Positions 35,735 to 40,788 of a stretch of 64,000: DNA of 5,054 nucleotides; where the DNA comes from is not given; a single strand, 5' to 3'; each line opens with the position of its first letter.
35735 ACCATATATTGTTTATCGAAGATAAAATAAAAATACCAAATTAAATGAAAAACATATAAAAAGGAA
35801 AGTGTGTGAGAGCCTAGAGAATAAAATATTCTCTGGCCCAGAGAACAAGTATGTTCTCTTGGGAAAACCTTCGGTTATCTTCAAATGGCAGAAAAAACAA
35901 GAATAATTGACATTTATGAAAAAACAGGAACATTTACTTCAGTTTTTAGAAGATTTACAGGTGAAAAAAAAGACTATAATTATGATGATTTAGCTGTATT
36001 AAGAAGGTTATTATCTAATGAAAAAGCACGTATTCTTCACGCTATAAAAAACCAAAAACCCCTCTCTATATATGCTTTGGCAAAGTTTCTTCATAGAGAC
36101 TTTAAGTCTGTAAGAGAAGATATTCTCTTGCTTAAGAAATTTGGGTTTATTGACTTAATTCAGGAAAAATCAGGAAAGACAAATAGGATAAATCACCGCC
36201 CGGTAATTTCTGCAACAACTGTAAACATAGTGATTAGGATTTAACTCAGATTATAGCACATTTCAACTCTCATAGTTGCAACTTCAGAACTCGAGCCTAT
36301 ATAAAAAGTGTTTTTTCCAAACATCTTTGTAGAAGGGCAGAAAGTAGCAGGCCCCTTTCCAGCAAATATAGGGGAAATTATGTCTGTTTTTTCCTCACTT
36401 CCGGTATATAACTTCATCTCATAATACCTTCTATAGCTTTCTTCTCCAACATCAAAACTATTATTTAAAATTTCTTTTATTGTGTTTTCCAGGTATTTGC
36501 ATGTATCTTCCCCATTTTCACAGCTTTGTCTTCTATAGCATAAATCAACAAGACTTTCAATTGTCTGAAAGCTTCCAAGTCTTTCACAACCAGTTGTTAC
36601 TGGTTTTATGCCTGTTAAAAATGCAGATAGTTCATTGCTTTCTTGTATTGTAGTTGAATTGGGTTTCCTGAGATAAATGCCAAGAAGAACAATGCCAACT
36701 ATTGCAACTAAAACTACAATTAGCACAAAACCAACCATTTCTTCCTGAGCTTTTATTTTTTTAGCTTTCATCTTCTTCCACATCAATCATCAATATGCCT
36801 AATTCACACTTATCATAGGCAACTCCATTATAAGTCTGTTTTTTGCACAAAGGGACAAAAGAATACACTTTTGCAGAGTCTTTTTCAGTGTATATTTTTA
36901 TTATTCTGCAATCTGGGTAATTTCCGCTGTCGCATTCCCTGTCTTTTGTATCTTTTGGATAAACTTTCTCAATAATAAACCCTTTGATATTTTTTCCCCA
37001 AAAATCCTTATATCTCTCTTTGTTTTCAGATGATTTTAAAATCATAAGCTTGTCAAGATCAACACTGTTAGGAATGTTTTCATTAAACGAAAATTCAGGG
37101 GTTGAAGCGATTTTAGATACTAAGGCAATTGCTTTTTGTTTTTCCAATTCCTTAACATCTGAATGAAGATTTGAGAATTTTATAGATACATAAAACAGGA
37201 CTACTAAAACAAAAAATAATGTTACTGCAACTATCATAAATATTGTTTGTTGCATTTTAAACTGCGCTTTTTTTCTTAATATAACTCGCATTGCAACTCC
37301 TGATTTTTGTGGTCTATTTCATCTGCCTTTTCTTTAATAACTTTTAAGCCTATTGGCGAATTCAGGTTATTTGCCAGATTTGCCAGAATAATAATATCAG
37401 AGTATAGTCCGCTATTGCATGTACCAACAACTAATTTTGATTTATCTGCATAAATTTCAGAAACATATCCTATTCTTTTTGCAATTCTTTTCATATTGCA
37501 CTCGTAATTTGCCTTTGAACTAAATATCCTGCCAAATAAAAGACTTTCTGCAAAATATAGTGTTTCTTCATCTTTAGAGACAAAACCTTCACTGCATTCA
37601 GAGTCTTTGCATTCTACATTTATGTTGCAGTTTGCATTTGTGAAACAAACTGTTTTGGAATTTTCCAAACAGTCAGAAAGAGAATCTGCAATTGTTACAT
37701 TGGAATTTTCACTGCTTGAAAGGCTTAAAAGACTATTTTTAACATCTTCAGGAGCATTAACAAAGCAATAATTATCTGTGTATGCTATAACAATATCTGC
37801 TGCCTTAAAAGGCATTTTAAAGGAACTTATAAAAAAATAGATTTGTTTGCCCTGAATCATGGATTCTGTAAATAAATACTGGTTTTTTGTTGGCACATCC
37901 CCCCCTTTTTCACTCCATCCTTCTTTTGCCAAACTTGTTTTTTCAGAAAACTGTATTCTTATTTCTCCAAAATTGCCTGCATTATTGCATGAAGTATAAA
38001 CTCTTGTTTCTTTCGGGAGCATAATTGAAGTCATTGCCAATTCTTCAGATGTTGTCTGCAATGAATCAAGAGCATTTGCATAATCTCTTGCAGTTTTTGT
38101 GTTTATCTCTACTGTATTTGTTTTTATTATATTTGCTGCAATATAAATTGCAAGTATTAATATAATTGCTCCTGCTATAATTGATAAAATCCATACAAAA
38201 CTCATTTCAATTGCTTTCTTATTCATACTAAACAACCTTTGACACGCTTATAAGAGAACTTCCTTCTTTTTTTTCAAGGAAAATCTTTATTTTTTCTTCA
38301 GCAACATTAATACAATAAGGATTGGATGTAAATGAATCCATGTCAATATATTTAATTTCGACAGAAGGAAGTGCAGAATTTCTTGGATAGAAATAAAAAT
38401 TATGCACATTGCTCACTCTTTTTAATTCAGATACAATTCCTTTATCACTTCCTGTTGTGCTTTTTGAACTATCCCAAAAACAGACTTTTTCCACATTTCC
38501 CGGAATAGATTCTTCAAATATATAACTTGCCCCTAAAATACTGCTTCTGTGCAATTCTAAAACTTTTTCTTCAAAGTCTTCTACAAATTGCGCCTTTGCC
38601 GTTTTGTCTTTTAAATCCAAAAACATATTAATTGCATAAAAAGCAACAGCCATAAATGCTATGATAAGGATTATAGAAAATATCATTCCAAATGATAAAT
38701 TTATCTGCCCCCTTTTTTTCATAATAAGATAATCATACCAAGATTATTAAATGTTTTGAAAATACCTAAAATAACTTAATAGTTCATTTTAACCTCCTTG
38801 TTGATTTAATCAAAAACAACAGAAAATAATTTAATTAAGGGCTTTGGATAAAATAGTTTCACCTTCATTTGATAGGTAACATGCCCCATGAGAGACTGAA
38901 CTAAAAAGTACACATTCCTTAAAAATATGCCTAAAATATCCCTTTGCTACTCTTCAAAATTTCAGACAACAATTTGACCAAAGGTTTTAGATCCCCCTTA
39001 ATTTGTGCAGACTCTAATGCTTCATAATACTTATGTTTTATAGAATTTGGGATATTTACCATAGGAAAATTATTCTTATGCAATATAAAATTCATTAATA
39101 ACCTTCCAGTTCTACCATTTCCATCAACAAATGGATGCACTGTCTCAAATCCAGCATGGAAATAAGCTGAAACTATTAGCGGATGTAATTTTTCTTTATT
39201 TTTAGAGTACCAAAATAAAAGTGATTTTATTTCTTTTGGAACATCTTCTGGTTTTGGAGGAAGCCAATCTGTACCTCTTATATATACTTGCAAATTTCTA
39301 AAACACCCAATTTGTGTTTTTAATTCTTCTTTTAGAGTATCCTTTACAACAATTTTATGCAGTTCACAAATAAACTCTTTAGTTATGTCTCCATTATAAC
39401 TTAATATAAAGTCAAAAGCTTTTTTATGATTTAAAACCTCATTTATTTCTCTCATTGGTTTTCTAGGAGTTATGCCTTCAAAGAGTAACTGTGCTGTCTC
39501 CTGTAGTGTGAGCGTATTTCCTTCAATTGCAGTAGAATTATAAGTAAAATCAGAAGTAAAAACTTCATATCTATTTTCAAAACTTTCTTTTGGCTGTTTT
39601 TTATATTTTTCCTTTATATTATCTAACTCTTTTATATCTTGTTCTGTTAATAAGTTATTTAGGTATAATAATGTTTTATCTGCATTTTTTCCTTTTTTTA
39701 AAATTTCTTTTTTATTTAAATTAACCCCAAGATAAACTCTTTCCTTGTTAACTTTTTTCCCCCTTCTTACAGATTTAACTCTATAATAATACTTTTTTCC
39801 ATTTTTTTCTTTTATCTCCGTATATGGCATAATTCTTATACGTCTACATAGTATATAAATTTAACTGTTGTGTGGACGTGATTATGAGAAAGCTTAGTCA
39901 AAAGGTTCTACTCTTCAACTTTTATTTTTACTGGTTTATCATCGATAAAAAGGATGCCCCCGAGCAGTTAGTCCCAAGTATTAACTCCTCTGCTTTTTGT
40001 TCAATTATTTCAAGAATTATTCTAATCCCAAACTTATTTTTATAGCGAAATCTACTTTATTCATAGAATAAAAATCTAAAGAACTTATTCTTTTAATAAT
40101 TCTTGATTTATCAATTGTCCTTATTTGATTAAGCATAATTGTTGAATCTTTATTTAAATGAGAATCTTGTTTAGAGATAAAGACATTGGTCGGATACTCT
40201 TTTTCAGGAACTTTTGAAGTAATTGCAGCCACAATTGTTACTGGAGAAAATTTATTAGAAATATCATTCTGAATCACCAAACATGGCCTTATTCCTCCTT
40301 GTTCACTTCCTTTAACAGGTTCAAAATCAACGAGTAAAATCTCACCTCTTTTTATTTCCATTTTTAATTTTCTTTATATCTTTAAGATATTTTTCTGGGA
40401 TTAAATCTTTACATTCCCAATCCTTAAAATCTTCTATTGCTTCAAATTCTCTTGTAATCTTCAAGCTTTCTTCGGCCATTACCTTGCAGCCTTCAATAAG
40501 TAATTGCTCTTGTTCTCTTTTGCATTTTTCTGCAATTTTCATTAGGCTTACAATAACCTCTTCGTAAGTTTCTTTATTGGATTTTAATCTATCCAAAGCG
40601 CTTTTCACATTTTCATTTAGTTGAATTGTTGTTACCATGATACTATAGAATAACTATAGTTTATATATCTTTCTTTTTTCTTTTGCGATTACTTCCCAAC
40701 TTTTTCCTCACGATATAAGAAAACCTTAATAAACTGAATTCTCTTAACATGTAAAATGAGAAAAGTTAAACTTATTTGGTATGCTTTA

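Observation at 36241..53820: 17.6-kb minus-strand block of prepilin-like proteins plus giant Cys-rich surface proteins: candidate undescribed surface or host-contact apparatus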

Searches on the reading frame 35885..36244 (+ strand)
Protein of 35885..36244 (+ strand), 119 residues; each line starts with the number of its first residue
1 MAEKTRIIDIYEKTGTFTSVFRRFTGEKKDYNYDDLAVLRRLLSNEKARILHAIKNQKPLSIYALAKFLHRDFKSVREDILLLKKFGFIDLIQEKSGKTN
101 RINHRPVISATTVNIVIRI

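Call 4: search_protein_families(library=pfam, max_evalue=0.1, proteins=[window:35885-36244:+])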
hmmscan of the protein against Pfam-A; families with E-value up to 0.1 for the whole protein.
window:35885-36244:+ (119 aa): 4 families
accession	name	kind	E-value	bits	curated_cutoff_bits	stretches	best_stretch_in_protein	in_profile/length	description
PF25212.1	HVO_A0114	-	2.7e-15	56.3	27.6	1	30-98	7-75/84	HVO_A0114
PF08279.18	HTH_11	-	0.0013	19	25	1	49-92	4-47/55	HTH domain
PF01047.28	MarR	-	0.012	16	24.6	1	43-72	1-30/59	MarR family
PF21715.3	CggR_N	-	0.042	14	30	1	47-91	5-49/71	CggR N-terminal DNA binding domain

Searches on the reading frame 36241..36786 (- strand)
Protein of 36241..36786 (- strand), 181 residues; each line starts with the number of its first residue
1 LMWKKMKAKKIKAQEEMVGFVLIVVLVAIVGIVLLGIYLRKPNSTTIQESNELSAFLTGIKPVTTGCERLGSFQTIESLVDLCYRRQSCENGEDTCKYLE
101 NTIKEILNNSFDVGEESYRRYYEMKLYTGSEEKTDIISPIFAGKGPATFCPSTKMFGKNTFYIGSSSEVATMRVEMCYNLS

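Call 4: search_protein_families(library=pfam, max_evalue=0.1, proteins=[window:36241-36786:-])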
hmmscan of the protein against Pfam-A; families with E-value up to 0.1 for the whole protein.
window:36241-36786:- (181 aa): 1 family
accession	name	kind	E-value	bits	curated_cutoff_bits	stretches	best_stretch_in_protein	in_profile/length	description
PF05961.16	Chordopox_A13L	-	0.0009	19.9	24.1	1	20-50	5-35/69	Chordopoxvirus A13L protein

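Call 6: search_protein_families(library=ncbifam, max_evalue=0.1, proteins=[window:36241-36786:-])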
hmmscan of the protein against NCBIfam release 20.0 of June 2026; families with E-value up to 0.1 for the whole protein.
window:36241-36786:- (181 aa): 1 family
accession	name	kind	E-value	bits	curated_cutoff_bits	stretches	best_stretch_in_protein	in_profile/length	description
TIGR04554.1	3TM_mycoplas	hypoth_equivalog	0.02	15.1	40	1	5-60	25-81/105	TIGR04554 family membrane protein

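Call 76: search_protein_families(library=phrogs, max_evalue=0.01, proteins=[window:36241-36786:-])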
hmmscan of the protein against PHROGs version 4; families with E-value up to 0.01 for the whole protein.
window:36241-36786:- (181 aa): 0 families

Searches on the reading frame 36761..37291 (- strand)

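Call 4: search_protein_families(library=pfam, max_evalue=0.1, proteins=[window:36761-37291:-])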
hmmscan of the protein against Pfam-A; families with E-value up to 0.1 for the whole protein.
window:36761-37291:- (176 aa): 6 families
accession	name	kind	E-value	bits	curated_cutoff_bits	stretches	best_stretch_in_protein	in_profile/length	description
PF11683.13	DUF3278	-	0.0069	16.9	26.6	1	12-61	61-110/130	Protein of unknown function (DUF3278)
PF11694.13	DUF3290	-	0.0069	16.8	31.3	1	24-113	50-138/144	Protein of unknown function (DUF3290)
PF10066.14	DUF2304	-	0.0072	17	25.5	1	13-55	60-102/106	Uncharacterized conserved protein (DUF2304)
PF24284.1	DUF7472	-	0.011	16.3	27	1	13-62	8-50/65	Family of unknown function (DUF7472)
PF13567.11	DUF4131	-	0.021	14.9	31.6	1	14-70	26-82/165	Domain of unknown function (DUF4131)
PF06305.16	LapA_dom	-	0.098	13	28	0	9-53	13-63/64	Lipopolysaccharide assembly protein A domain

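Call 6: search_protein_families(library=ncbifam, max_evalue=0.1, proteins=[window:36761-37291:-])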
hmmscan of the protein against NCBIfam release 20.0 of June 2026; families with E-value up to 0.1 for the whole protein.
window:36761-37291:- (176 aa): 3 families
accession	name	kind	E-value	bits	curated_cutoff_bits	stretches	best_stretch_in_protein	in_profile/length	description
NF008298.1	PRK11086.1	subfamily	0.0073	14.8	520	1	8-66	1-57/529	DcuS/MalK family sensor histidine kinase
NF053757.1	BclibactTpBcbE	equivalog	0.054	12.4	600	1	4-79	206-278/394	bacillibactin exporter BcbE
TIGR01673.1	holin_LLH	equivalog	0.08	13.4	34.75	0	15-62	3-48/108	phage holin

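Call 76: search_protein_families(library=phrogs, max_evalue=0.01, proteins=[window:36761-37291:-])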
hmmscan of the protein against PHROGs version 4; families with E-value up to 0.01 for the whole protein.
window:36761-37291:- (176 aa): 0 families

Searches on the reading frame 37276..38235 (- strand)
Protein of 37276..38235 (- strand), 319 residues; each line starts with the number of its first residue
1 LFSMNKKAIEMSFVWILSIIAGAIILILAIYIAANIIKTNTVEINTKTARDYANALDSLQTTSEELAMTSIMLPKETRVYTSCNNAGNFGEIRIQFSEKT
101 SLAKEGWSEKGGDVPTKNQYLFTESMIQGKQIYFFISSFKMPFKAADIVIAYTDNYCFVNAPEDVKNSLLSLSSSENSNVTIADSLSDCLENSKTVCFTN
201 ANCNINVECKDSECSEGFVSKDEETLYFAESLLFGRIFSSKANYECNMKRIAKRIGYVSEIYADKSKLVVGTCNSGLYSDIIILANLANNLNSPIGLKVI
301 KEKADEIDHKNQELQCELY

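Call 4: search_protein_families(library=pfam, max_evalue=0.1, proteins=[window:37276-38235:-])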
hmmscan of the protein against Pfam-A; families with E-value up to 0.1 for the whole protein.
window:37276-38235:- (319 aa): 0 families

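Call 6: search_protein_families(library=ncbifam, max_evalue=0.1, proteins=[window:37276-38235:-])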
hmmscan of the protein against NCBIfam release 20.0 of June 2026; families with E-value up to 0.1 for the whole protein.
window:37276-38235:- (319 aa): 0 families

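Call 58: search_solved_structures(query=A3, max_evalue=10)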
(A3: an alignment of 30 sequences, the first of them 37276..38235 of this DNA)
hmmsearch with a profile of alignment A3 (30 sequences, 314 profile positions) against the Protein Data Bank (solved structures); distinct sequences matched with E-value up to 10: 0.

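Call 60: find_homologous_proteins(query=A3, max_evalue=0.001)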
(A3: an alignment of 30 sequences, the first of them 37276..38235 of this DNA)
Query A3 (30 sequences) (319 aa, profile of the alignment): 132 proteins with E <= 0.001 among 8000 candidates; the best 120 are listed.
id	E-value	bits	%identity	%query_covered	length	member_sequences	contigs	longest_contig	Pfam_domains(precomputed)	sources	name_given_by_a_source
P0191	9.0e-116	404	32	98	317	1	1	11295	-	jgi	jgi:hypothetical protein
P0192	9.7e-116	404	31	100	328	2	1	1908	-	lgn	-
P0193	1.3e-115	404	35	97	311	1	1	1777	-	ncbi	-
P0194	2.5e-113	396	37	98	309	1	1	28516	-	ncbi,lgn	-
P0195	6.1e-112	392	44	99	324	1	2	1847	-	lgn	-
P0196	8.4e-112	391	33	99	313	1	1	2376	-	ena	-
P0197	1.6e-111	390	35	99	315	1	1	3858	-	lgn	-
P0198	2.9e-111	389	31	98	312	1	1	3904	-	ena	-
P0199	4.9e-111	389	100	99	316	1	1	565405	-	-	-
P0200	9.4e-111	388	34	99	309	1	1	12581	-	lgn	-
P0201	1.1e-110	388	45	99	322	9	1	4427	-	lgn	-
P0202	2.1e-110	387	45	99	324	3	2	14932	-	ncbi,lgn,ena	ncbi:MAG: hypothetical protein AABX03_04440 [Nanoarchaeota archaeon]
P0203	3.9e-110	386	29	98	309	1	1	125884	-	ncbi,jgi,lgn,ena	ncbi:MAG: hypothetical protein WC548_02965 [Candidatus Pacearchaeota archaeon]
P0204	5.7e-109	382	33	99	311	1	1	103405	-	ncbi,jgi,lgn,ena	ncbi:MAG: hypothetical protein WC494_02405 [Candidatus Pacearchaeota archaeon]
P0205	5.9e-109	382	33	98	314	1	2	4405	-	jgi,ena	-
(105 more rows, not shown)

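Call 76: search_protein_families(library=phrogs, max_evalue=0.01, proteins=[window:37276-38235:-])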
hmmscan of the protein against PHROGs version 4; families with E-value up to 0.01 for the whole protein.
window:37276-38235:- (319 aa): 0 families

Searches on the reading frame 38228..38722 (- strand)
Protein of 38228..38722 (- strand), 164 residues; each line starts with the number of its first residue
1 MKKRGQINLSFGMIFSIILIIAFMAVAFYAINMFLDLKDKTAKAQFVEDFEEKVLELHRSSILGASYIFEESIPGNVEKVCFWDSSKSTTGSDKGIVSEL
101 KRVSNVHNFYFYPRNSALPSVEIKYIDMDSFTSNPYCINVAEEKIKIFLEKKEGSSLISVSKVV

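Call 4: search_protein_families(library=pfam, max_evalue=0.1, proteins=[window:38228-38722:-])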
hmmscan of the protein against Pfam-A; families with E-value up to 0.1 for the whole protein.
window:38228-38722:- (164 aa): 0 families

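Call 6: search_protein_families(library=ncbifam, max_evalue=0.1, proteins=[window:38228-38722:-])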
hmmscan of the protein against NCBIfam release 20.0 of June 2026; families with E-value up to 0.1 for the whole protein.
window:38228-38722:- (164 aa): 1 family
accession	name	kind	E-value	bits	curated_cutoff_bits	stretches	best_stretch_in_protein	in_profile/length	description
NF003194.0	PRK04164.1-5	equivalog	0.082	12.3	160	0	16-52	8-44/178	hypothetical protein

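Call 76: search_protein_families(library=phrogs, max_evalue=0.01, proteins=[window:38228-38722:-])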
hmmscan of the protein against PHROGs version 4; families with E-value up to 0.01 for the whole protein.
window:38228-38722:- (164 aa): 0 families

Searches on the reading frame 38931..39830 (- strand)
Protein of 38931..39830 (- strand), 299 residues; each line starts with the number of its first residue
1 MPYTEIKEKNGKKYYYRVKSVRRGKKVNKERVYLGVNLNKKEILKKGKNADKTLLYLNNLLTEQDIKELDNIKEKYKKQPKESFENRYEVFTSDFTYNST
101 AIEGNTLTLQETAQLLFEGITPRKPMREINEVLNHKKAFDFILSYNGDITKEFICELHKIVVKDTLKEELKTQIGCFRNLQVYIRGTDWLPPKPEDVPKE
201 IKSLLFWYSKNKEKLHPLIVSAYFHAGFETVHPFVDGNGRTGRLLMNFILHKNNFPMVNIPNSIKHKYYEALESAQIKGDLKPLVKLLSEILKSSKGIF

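Call 4: search_protein_families(library=pfam, max_evalue=0.1, proteins=[window:38931-39830:-])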
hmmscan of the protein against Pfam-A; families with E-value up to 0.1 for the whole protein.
window:38931-39830:- (299 aa): 3 families
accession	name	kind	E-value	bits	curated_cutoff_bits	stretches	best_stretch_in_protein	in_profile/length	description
PF02661.23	Fic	-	3.2e-22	79.6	24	1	149-250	2-93/93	Fic/DOC family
PF13784.11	Fic_N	-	0.031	14.7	26.7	0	98-139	38-77/82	Fic/DOC family N-terminal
PF04844.18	Ovate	-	0.059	13.8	25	0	199-224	25-51/58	Transcriptional repressor, ovate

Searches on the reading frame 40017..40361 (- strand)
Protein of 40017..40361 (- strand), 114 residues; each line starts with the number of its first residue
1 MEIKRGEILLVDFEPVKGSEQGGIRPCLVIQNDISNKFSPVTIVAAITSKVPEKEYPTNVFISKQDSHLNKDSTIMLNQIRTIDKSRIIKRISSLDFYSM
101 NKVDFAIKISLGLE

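Call 4: search_protein_families(library=pfam, max_evalue=0.1, proteins=[window:40017-40361:-])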
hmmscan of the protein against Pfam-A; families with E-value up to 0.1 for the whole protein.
window:40017-40361:- (114 aa): 1 family
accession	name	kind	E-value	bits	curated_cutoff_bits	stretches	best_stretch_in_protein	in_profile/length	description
PF02452.23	PemK_toxin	-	6.6e-34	116.8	23.1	1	4-111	1-109/109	PemK-like, MazF-like toxin of type II toxin-antitoxin system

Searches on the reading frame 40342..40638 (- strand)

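Call 4: search_protein_families(library=pfam, max_evalue=0.1, proteins=[window:40342-40638:-])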
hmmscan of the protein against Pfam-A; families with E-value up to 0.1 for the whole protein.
window:40342-40638:- (98 aa): 4 families
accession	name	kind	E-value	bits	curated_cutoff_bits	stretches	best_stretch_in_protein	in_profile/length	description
PF24434.1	DUF7557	-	3.1e-07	30.2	25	1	3-37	2-36/45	Family of unknown function (DUF7557)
PF02697.20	VAPB_antitox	-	0.00017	22.8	27.9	1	4-63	2-58/69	Putative antitoxin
PF25068.1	ARM_TT21_4th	-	0.02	15.6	30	1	4-72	82-150/153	Tetratricopeptide repeat protein 21 forth ARM domain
PF18210.6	Knl1_RWD_C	-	0.058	14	27.8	1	10-79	8-64/151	Knl1 RWD C-terminal domain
